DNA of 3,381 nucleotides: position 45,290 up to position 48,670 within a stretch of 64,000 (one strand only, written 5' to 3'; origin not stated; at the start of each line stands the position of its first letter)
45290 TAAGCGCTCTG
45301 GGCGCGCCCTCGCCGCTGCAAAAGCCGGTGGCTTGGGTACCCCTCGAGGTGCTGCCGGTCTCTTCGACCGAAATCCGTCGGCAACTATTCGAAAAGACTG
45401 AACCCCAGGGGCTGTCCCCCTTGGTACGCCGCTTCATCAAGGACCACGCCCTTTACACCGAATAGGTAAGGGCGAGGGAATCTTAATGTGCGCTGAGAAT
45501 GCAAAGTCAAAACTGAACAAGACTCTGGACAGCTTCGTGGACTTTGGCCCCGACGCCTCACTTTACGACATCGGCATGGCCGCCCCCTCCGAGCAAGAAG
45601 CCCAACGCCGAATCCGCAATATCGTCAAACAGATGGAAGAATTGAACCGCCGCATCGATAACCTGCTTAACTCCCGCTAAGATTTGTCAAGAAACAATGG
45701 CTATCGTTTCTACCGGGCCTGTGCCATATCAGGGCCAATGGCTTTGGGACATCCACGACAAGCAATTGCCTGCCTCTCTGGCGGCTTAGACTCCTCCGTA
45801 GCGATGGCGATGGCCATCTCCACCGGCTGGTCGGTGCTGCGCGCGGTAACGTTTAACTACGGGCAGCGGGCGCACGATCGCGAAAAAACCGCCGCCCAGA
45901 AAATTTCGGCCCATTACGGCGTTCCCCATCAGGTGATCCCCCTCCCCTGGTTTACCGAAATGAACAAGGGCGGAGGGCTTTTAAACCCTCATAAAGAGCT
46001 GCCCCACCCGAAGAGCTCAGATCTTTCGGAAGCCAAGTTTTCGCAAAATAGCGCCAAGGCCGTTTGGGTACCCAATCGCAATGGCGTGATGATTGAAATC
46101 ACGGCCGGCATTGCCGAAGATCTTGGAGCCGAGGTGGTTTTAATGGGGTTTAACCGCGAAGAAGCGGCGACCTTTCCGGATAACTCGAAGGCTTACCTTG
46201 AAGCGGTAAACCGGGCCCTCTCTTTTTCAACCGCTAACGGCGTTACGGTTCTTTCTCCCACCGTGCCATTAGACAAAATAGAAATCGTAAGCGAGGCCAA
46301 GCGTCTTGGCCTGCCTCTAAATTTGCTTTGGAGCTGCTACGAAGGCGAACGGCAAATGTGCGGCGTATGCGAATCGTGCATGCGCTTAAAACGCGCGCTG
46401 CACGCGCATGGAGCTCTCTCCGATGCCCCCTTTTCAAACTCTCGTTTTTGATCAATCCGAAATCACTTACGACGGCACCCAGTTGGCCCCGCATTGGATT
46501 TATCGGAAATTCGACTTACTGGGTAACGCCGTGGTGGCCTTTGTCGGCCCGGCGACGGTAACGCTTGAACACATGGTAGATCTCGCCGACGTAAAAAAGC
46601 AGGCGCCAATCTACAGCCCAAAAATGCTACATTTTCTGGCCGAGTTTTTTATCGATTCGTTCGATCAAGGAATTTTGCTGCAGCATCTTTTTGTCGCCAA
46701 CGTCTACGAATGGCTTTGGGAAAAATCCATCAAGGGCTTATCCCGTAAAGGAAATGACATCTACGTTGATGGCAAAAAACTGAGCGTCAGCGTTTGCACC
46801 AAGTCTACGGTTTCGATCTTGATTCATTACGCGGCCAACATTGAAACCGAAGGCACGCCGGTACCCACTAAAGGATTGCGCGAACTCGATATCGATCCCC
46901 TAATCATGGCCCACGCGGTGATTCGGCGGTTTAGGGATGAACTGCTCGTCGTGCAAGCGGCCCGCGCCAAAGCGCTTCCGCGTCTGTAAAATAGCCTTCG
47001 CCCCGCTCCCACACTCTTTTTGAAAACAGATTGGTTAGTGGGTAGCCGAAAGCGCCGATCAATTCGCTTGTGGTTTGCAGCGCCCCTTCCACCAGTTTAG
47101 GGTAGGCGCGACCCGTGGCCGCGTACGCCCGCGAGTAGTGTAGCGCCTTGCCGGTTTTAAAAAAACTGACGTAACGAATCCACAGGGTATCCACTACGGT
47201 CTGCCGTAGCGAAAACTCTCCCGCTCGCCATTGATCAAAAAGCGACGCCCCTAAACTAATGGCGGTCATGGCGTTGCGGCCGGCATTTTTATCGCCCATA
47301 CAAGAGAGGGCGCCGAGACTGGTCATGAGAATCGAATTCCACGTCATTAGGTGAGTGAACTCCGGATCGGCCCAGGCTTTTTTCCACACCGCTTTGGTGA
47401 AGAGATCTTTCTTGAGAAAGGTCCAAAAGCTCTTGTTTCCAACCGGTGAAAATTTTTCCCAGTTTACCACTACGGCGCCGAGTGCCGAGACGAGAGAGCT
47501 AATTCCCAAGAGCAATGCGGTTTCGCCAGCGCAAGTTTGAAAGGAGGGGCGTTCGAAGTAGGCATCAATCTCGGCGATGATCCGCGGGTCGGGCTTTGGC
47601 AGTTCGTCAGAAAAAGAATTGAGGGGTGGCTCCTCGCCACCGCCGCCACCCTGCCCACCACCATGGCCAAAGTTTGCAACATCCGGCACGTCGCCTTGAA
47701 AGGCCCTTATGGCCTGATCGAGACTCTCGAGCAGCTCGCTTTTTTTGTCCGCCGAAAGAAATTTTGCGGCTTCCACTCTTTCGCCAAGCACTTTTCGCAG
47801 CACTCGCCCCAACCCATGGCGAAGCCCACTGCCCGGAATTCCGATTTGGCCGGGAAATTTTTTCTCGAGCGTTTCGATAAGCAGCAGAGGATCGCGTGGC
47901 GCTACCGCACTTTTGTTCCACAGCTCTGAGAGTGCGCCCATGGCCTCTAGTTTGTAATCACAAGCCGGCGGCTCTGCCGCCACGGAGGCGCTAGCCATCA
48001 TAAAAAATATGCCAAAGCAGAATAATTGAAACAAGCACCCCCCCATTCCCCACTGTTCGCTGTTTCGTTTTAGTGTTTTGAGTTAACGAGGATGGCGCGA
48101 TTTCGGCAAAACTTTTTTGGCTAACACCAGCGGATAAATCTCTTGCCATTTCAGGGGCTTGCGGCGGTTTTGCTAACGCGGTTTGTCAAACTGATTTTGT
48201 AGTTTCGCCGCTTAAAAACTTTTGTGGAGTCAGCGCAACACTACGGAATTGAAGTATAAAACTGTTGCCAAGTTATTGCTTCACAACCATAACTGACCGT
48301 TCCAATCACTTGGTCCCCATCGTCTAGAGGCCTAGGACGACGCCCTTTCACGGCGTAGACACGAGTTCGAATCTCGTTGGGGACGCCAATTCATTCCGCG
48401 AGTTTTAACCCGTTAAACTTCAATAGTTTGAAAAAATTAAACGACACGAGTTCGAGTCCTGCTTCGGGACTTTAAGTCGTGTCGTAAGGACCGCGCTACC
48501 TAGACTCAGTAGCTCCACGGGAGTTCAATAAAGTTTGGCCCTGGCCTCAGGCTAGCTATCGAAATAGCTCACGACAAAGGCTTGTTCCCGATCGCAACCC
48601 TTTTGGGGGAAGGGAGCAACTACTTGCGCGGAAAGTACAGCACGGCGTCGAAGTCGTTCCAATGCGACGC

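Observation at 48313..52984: tRNA-Glu flanked by a T-arm fragment repeat and a minus-strand islet of unusual secreted/regulatory genes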

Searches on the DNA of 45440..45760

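Call 96: search_rna_families(source=window, start=45440, end=45760, threshold=evalue, max_evalue=1, show_alignments=1)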
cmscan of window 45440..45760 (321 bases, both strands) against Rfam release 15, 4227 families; matches with E-value up to 1: 0.
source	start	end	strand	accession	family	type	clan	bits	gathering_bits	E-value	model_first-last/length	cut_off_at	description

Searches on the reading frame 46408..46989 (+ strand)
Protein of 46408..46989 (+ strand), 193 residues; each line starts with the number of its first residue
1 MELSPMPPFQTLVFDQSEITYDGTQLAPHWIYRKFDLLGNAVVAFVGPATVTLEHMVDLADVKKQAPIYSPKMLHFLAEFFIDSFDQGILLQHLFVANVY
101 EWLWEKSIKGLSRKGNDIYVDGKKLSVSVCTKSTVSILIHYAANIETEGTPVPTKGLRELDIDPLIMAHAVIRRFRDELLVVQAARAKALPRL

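Call 7: search_protein_families(library=pfam, proteins=[window:46408-46989:+], max_evalue=0.1)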
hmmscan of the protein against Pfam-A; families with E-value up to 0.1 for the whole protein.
window:46408-46989:+ (193 aa): 1 family
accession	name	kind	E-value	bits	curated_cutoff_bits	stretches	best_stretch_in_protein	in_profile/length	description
PF04017.17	DUF366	-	4e-53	180.1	29.9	1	13-188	4-182/184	Domain of unknown function (DUF366)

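Call 15: find_related_loci(query=window:46408-46989:+, collection=genome_contigs, flank=10000)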
Query window:46408-46989:+ (193 aa) in genome_contigs; peptide patterns used: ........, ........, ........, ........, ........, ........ (x = any residue, [..] = any of these).
56 stretches matched a pattern; 4 encode a relative of the query (tblastn E <= 1e-3); 4 distinct loci.
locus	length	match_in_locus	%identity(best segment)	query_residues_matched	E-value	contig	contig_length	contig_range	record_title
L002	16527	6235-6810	70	2-193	2e-96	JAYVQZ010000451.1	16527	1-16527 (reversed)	MAG: Deltaproteobacteria bacterium isolate GL72_UP_metabinner_28 GL72_UP_metabinner_28_450, whole genome shotgun sequenc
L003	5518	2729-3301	67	1-192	2e-88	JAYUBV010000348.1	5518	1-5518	MAG: Pseudomonadota bacterium isolate GFS_6818 GFS_6818_347, whole genome shotgun sequence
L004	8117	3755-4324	65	2-192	9e-84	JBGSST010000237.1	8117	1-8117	MAG: Bdellovibrionota bacterium isolate JTS-AC389 k141_2863799, whole genome shotgun sequence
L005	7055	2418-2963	43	7-188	6e-49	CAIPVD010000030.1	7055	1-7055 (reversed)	MAG: uncultured delta proteobacterium isolate AlinenLipids_bin-3264 genome assembly, contig: bin-3264:030/379, whole gen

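Call 107: search_protein_families(library=pfam, proteins=[L002:12975-13322:-, L002:13300-13461:-, L002:10574-11359:-, L002:11483-12745:-, L002:13667-14146:+, L002:14694-15374:+, L002:15922-16278:+, L002:6814-7389:-, L002:7584-9044:+], max_evalue=0.01)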
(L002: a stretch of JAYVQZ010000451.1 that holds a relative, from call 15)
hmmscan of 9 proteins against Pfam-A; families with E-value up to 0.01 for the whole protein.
L002:12975-13322:- (115 aa): 1 family
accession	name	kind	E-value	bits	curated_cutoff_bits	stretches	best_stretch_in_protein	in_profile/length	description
PF05016.21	ParE_toxin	-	2.1e-11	44.7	23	1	36-114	1-89/89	ParE toxin of type II toxin-antitoxin system, parDE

L002:13300-13461:- (54 aa): 1 family
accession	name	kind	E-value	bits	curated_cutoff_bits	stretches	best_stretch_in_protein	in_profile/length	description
PF20605.4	Antitox_RHH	-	0.0023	18.5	27.2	1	12-43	8-39/50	Antitoxin-like ribbon-helix-helix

L002:10574-11359:- (261 aa): 0 families

L002:11483-12745:- (420 aa): 0 families

L002:13667-14146:+ (159 aa): 1 family
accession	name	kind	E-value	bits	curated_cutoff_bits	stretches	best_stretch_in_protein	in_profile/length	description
PF14128.11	DUF4295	-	0.0019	18.4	27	1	140-159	18-37/47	Domain of unknown function (DUF4295)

L002:14694-15374:+ (226 aa): 0 families

L002:15922-16278:+ (118 aa): 1 family
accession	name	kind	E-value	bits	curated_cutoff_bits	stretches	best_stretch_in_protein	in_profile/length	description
PF06108.18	DUF952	-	2.3e-27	95.1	23.7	1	11-99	1-89/90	Protein of unknown function (DUF952)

L002:6814-7389:- (191 aa): 0 families

L002:7584-9044:+ (486 aa): 1 family
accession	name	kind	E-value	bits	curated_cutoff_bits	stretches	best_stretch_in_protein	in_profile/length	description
PF00723.27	Glyco_hydro_15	-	8.4e-79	265.9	22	1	52-471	16-426/427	Glycosyl hydrolases family 15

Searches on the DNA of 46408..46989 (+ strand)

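Call 118: search_rna_families(source=L002, start=13400, end=13660, threshold=evalue, max_evalue=1, show_alignments=2)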
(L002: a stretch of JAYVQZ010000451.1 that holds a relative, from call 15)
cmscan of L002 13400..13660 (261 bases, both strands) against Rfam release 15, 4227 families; matches with E-value up to 1: 1.
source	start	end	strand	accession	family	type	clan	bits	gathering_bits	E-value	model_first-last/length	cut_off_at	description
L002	13451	13472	+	RF02359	MS2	Cis-reg;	-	13.2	40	0.93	1-36/36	no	Bacteriophage MS2 operator hairpin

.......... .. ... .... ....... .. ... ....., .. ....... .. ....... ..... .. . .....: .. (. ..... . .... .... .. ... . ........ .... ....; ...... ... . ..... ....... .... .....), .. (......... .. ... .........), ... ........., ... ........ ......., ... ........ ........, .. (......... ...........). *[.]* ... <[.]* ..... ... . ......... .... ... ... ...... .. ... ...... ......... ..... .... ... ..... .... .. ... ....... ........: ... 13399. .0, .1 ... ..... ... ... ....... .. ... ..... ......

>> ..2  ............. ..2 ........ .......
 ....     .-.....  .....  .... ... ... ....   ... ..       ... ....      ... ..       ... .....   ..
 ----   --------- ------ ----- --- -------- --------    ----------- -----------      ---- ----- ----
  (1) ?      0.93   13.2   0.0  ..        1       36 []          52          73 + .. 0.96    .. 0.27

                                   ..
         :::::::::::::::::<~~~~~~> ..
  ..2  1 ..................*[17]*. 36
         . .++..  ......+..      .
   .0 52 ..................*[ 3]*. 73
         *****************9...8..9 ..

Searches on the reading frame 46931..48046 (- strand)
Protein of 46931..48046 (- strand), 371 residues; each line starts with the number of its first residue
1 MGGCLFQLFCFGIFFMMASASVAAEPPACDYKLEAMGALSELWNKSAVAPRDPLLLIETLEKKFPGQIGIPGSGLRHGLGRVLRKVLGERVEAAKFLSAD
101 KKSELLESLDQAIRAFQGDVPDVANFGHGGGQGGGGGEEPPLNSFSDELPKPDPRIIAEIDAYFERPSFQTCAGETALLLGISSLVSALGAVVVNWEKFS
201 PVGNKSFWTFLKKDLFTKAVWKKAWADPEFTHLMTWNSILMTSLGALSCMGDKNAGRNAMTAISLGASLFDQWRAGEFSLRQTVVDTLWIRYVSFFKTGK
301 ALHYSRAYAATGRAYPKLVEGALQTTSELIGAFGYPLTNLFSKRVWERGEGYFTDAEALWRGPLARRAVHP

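Call 7: search_protein_families(library=pfam, proteins=[window:46931-48046:-], max_evalue=0.1)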
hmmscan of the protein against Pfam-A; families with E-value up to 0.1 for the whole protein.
window:46931-48046:- (371 aa): 0 families

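Call 11: search_protein_families(library=ncbifam, proteins=[window:46931-48046:-], max_evalue=0.1)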
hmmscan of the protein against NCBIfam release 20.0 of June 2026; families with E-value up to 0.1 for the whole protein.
window:46931-48046:- (371 aa): 2 families
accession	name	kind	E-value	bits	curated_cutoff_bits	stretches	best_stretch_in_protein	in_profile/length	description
NF041646.1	VC0807_fam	subfamily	0.022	14.4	65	0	149-199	114-164/189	VC0807 family protein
NF006492.0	PRK08931.1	equivalog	0.036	13.5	437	1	253-314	76-137/291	S-methyl-5'-thioadenosine phosphorylase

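Call 12: search_protein_families(library=phrogs, proteins=[window:46931-48046:-], max_evalue=0.1)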
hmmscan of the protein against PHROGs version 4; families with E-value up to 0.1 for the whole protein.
window:46931-48046:- (371 aa): 0 families

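Call 13: search_protein_families(library=padloc, proteins=[window:46931-48046:-], max_evalue=0.1)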
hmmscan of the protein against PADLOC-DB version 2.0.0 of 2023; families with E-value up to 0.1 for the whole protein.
window:46931-48046:- (371 aa): 0 families

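Call 29: find_homologous_proteins(query=window:46931-48046:-)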
Query window:46931-48046:- (371 aa): 5 proteins with E <= 0.001 among 5948 candidates.
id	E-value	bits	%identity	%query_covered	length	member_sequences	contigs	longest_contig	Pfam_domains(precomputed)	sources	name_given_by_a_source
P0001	4.9e-238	808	100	96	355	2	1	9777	-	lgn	-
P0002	3.5e-121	423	58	93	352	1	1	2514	-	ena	-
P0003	4.3e-121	423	60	83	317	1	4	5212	-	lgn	-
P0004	3.2e-107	377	52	89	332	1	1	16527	-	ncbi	-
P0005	2.1e-29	121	30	91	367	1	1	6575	-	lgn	-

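Call 30: find_encoding_contigs(protein=P0001, flank=10000)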
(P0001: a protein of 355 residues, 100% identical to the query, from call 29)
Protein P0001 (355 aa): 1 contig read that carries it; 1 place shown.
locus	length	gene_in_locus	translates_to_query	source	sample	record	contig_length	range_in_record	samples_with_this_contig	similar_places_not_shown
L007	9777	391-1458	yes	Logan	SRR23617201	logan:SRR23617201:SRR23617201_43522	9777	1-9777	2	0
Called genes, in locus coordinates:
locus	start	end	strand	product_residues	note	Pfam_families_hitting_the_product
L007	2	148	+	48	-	?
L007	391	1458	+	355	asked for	-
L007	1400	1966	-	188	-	PF04017:DUF366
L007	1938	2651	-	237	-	PF00733:Asn_synthase (weak), PF02568:ThiI (faint), PF06508:QueC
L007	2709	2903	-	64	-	-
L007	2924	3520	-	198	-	PF01467:CTP_transf_like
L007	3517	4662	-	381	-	PF01018:GTP1_OBG, PF01926:MMR_HSR1, PF02421:FeoB_N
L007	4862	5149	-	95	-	PF01016:Ribosomal_L27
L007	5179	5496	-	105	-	PF00829:Ribosomal_L21p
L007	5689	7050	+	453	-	PF03772:Competence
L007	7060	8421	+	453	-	PF13176:TPR_7 (faint), PF13424:TPR_12 (faint), PF13428:TPR_14 (faint), PF13432:TPR_16 (faint), PF14559:TPR_19 (faint), PF12895:ANAPC3 (faint), PF00515:TPR_1 (faint), PF07719:TPR_2 (faint)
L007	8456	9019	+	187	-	PF08207:EFP_N, PF01132:EFP, PF09285:Elong-fact-P_C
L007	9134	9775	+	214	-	?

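Call 31: find_encoding_contigs(protein=P0002, flank=10000)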
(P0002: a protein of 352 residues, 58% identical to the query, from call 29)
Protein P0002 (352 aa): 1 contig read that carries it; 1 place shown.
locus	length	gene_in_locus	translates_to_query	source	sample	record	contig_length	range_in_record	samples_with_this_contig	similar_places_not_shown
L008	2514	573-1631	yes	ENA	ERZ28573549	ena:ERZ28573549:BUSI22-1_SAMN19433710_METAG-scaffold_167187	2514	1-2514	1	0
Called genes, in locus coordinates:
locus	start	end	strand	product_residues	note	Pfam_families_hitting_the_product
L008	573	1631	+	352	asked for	-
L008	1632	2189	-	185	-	PF04017:DUF366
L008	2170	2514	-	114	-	?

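Call 32: find_encoding_contigs(protein=P0003, flank=10000)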
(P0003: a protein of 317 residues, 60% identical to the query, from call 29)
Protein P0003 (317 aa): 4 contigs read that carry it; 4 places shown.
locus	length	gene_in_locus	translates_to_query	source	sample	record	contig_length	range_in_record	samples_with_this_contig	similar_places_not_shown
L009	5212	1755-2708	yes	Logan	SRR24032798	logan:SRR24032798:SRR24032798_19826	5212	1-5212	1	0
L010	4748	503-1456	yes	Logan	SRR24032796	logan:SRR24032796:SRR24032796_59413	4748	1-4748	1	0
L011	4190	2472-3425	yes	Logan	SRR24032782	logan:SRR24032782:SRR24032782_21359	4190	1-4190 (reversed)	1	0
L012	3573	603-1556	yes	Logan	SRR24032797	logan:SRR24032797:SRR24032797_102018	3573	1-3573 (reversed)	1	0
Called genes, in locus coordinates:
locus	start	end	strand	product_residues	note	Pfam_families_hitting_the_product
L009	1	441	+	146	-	?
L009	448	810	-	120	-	PF10990:DUF2809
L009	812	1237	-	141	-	PF06108:DUF952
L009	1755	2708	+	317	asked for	-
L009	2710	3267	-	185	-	PF04017:DUF366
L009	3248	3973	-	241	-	PF00733:Asn_synthase, PF02568:ThiI (faint), PF06508:QueC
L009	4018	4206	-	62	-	-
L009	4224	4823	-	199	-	PF01467:CTP_transf_like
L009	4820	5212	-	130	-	?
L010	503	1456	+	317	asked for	-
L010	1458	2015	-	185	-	PF04017:DUF366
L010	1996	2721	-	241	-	PF00733:Asn_synthase, PF02568:ThiI (faint), PF06508:QueC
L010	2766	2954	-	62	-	-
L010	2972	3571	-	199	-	PF01467:CTP_transf_like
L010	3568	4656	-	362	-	PF01018:GTP1_OBG, PF01926:MMR_HSR1, PF02421:FeoB_N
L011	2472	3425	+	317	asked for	-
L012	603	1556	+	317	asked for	-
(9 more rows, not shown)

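Call 33: find_encoding_contigs(protein=P0005, flank=10000)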
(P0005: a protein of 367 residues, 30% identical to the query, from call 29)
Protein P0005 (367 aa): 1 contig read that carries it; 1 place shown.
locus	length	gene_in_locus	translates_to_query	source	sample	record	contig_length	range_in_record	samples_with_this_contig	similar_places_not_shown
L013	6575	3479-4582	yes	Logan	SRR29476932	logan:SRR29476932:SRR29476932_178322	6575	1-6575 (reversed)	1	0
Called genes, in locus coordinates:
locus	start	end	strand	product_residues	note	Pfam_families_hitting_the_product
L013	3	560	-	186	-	?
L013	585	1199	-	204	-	PF14273:DUF4360 (weak)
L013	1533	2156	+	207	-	PF00440:TetR_N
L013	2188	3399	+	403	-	-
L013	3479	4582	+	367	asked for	-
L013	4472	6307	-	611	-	PF06841:Phage_T4_gp19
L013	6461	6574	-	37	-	?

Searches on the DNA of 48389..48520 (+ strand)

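Call 100: search_dna_similar(query=window:48389-48520:+, collection=phages, mode=distant, max_evalue=0.01, max_rows=10)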
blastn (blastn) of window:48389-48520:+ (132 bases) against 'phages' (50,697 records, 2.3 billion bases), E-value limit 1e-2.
No match.

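Call 101: search_dna_similar(query=window:48389-48520:+, collection=plasmids, mode=distant, max_evalue=0.01, max_rows=10)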
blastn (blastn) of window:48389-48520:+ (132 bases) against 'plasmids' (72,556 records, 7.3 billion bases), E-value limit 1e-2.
No match.
